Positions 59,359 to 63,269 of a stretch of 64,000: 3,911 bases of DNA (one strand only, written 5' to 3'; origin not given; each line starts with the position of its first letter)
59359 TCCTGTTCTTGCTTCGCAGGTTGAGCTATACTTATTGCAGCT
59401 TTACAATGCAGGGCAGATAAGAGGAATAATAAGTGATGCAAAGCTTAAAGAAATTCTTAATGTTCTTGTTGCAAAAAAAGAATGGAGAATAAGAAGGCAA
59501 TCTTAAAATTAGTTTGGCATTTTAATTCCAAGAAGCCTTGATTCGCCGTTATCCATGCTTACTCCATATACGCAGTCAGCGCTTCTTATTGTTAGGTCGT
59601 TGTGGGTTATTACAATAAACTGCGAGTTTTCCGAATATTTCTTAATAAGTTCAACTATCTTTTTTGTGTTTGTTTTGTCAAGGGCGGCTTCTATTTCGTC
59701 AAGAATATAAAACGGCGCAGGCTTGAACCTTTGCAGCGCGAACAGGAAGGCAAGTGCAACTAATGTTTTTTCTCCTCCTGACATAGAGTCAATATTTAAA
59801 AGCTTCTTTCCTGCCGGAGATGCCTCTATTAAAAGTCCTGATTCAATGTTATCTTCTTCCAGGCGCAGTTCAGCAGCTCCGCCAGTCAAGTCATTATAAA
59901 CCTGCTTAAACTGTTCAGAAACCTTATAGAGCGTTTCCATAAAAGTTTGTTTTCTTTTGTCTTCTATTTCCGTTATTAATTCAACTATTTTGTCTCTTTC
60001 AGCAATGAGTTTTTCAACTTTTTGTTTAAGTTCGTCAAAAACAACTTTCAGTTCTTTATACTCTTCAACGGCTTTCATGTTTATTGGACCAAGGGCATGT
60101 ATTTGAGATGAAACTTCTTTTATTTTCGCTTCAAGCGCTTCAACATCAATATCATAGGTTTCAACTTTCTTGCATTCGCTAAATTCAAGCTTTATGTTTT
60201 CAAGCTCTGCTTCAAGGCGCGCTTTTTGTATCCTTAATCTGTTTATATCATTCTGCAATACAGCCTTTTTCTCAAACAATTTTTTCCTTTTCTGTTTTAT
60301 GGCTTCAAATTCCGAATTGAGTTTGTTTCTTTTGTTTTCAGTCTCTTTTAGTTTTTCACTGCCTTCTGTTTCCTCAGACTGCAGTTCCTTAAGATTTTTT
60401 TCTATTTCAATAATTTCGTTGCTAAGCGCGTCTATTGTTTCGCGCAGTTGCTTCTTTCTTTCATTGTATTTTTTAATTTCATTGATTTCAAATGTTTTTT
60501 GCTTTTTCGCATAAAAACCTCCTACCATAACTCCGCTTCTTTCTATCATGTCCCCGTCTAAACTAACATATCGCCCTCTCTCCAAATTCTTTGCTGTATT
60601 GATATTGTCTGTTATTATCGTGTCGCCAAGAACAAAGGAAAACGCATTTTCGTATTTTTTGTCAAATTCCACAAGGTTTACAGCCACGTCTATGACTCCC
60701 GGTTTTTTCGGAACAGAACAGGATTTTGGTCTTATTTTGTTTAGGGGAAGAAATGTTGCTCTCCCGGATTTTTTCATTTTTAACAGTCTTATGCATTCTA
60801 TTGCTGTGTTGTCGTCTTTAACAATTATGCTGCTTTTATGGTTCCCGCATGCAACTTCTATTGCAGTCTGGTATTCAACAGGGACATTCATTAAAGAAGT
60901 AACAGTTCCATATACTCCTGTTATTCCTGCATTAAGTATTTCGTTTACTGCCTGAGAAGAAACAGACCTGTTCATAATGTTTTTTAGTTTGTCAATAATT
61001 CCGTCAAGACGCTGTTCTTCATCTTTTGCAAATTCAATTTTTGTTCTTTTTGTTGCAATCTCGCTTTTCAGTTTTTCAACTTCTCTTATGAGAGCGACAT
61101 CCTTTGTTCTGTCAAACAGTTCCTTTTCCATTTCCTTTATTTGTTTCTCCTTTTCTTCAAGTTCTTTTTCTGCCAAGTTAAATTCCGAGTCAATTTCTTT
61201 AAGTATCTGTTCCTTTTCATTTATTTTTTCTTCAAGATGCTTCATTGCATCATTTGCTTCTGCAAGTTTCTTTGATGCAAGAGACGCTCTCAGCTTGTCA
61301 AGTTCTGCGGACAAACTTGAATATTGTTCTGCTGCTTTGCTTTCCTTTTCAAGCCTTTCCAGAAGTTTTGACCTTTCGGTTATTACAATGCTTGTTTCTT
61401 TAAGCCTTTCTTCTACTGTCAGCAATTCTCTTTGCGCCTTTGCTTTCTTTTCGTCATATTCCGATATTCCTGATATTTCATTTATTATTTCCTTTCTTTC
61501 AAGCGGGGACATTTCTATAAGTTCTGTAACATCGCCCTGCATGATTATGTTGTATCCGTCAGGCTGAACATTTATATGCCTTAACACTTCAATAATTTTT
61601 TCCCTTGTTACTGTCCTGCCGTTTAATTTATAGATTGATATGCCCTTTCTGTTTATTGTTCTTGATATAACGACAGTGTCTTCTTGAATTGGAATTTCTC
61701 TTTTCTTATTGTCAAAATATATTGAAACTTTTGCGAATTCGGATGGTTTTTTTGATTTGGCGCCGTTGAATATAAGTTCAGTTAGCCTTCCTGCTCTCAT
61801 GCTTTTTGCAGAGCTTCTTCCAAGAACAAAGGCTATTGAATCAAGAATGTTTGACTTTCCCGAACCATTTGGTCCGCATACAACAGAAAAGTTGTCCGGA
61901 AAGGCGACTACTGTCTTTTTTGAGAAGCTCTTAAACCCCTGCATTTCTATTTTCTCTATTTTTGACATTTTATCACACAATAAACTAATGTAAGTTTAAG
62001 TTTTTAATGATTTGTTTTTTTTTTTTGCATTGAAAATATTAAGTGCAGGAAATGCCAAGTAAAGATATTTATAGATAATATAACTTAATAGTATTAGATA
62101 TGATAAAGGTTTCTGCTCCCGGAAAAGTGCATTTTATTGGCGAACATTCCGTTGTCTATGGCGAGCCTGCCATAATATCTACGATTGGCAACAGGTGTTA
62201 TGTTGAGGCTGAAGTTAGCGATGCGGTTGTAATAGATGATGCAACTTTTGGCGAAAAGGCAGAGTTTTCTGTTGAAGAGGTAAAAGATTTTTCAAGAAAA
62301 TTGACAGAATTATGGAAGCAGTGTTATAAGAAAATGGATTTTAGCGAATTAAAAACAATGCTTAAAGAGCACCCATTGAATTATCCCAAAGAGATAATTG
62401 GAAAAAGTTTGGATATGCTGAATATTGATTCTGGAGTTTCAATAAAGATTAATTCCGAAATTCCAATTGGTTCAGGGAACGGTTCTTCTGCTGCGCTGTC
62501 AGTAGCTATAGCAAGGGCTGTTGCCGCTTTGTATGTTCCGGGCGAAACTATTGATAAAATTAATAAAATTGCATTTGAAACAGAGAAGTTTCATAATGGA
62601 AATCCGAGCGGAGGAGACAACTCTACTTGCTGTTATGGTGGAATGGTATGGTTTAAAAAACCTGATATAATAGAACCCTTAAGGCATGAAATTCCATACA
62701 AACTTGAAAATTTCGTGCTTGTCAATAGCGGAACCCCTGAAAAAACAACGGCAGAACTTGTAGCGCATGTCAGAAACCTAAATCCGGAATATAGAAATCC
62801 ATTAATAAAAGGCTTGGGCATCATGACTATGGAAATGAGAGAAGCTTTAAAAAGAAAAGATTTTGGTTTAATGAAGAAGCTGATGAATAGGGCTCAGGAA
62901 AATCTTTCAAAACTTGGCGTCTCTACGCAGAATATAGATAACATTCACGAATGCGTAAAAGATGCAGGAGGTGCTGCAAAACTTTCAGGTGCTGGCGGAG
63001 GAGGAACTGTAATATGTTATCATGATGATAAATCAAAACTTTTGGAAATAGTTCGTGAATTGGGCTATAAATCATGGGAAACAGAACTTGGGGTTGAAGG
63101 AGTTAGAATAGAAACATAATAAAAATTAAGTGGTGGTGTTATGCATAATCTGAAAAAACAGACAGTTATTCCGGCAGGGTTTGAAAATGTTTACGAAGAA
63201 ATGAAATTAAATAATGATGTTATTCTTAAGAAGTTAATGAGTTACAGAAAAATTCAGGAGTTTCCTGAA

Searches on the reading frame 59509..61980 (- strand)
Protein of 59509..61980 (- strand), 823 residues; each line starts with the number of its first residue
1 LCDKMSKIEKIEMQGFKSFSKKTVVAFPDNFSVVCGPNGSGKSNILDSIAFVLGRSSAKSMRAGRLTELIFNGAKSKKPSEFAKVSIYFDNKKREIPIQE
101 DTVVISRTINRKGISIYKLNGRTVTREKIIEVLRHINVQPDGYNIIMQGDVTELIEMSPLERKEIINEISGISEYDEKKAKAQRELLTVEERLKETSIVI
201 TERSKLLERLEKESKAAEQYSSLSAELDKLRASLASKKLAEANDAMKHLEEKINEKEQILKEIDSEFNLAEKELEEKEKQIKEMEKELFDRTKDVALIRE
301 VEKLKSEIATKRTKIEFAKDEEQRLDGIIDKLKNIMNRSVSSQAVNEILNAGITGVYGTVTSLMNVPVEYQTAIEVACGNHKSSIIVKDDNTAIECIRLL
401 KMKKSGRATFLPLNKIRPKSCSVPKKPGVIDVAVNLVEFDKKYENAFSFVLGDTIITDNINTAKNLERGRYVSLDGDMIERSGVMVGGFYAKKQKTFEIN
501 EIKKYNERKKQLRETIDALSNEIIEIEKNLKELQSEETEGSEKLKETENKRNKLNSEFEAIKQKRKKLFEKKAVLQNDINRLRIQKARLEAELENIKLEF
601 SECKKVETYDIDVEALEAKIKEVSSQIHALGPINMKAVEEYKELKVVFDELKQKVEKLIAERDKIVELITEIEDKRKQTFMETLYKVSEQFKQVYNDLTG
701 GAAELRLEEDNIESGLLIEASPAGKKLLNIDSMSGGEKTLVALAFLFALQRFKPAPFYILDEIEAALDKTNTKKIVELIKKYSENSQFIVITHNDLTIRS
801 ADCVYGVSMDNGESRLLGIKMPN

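Call 8: search_protein_families(library=ncbifam, proteins=[window:59509-61980:-], max_evalue=0.001)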
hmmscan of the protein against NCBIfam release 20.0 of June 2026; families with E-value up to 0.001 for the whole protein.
window:59509-61980:- (823 aa): 55 families (the best 25 are shown)
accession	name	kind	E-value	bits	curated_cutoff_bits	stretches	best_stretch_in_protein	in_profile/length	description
TIGR02169.1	SMC_prok_A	equivalog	1.2e-234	781.7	729.4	3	8-334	2-330/1165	chromosome segregation protein SMC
TIGR02168.1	SMC_prok_B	equivalog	2.3e-189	631.8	567.35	3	8-294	2-289/1181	chromosome segregation protein SMC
NF045487.1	ASRP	equivalog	8.5e-35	120.4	300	2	21-342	6-285/593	archaea-specific SMC-related protein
NF003034.1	PRK03918.1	equivalog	6e-27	94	700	2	7-332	2-319/878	DNA double-strand break repair ATPase Rad50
NF002572.0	PRK02224.1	equivalog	1.6e-24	86.3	1087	1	7-334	2-321/888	DNA double-strand break repair ATPase Rad50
NF041035.1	Rad50_Halo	equivalog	6.4e-24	84.4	1000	2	7-334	2-321/883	DNA double-strand break repair ATPase Rad50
NF041034.1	Rad50_Sulf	equivalog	2e-18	65.7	1000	2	7-134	2-118/872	DNA double-strand break repair ATPase Rad50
NF002244.0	PRK01156.1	equivalog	2.3e-14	52.5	847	2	729-816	798-891/895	DNA double-strand break repair ATPase Rad50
NF045780.1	TrlF_fam_ATP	equivalog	4.2e-14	52.2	350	2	497-794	579-884/944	TrlF family AAA-like ATPase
TIGR00611.2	recf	equivalog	1.9e-13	50.3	172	1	8-284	1-246/339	DNA replication/repair protein RecF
TIGR00634.1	recN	equivalog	2.2e-13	50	407.85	2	22-210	15-194/563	DNA repair protein RecN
NF007601.2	PRK10247.1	equivalog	7.8e-12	45.1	292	1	729-804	128-201/204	iron efflux ABC transporter ATP-binding subunit FetA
NF040873.1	AztA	equivalog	2.6e-09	36.9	220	1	729-803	116-187/191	zinc ABC transporter ATP-binding protein AztA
TIGR02857.1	CydD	equivalog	3.8e-09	36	435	1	732-804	458-526/529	thiol reductant ABC exporter subunit CydD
TIGR04521.1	ECF_ATPase_2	equivalog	5.5e-09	35.5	330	1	732-794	144-204/279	energy-coupling factor transporter ATPase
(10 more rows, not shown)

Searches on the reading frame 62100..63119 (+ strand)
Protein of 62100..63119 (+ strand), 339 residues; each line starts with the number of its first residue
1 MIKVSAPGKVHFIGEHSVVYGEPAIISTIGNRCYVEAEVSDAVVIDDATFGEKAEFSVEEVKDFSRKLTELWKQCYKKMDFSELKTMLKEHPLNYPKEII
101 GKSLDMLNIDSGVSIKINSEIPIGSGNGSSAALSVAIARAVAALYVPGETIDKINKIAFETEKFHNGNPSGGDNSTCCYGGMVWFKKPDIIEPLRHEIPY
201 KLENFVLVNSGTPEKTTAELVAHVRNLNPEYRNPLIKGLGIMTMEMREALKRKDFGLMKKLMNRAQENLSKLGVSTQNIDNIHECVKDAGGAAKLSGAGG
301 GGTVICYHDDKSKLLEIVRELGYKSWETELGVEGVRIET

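Call 54: find_encoding_contigs(protein=window:62100-63119:+, flank=10000, max_places=3)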
Protein window:62100-63119:+ (339 aa): no gene with exactly this product is on record in the collection.

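Call 88: search_protein_families(library=pfam, proteins=[window:62100-63119:+], max_evalue=0.00001)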
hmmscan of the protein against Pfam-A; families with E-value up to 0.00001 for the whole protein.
window:62100-63119:+ (339 aa): 2 families
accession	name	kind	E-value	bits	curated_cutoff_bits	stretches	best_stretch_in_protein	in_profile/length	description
PF00288.32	GHMP_kinases_N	-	4.5e-16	59.3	22.3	1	94-181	1-87/87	GHMP kinases N terminal domain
PF08544.19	GHMP_kinases_C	-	1.5e-14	54.5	21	1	246-321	1-79/85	GHMP kinases C terminal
